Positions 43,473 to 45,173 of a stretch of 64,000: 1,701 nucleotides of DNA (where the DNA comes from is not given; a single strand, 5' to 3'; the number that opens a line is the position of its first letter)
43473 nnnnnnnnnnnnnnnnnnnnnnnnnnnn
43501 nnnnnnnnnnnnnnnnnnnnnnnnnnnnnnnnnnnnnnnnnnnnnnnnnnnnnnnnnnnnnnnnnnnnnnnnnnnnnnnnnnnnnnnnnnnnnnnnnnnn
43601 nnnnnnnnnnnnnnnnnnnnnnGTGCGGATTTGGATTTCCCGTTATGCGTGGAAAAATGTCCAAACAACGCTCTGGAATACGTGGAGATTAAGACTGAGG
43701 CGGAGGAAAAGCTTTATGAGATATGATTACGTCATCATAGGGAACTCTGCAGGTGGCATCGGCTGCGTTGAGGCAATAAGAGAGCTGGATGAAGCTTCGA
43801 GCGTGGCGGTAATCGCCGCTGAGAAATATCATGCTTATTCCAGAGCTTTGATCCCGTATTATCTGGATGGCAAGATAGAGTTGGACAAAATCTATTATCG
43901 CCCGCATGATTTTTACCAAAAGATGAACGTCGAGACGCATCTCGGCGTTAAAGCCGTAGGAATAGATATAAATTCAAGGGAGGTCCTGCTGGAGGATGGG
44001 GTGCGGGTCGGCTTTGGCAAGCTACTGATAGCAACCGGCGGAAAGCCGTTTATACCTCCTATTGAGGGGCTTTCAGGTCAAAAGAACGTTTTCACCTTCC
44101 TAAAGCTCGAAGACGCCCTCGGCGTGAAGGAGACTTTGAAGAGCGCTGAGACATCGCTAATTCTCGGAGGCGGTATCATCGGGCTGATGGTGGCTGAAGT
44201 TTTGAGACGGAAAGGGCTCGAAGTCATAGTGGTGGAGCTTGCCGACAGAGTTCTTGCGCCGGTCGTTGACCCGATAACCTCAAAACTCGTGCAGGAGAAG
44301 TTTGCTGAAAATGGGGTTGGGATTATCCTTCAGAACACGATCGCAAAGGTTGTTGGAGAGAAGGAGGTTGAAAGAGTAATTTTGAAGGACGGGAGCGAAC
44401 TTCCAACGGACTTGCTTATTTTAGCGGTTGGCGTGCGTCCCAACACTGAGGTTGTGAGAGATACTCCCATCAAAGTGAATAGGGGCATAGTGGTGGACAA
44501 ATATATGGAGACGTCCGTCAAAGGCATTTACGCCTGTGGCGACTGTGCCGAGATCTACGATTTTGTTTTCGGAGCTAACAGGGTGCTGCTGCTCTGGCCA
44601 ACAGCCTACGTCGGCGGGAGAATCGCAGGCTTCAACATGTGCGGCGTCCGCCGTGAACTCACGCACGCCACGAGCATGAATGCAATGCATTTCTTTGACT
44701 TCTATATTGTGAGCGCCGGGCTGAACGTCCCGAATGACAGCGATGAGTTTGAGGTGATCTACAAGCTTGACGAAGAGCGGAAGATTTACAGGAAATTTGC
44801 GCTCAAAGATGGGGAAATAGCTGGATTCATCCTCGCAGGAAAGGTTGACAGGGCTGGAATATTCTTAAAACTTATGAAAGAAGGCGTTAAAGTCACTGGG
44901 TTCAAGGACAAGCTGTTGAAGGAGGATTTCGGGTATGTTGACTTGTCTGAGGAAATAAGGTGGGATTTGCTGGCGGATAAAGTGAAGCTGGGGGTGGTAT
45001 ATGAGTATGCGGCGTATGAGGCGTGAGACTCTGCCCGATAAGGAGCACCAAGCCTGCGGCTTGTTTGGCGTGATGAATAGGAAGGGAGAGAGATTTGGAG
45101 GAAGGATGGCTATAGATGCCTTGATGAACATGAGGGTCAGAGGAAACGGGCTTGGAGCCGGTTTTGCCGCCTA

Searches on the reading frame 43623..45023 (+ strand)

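Call 93: search_protein_families(library=pfam, proteins=[window:43623-45023:+], max_evalue=0.00001)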
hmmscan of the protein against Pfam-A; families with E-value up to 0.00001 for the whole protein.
window:43623-45023:+ (467 aa): 3 families
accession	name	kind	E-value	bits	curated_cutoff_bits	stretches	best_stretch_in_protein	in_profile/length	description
PF07992.20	Pyr_redox_2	-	3.3e-58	197.9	26.1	1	34-328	1-287/291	Pyridine nucleotide-disulphide oxidoreductase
PF00070.33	Pyr_redox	-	5.4e-17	62.5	22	1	179-257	3-82/82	Pyridine nucleotide-disulphide oxidoreductase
PF18267.7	Rubredoxin_C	-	1e-08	35.5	25.9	1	352-421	2-69/70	Rubredoxin NAD+ reductase C-terminal domain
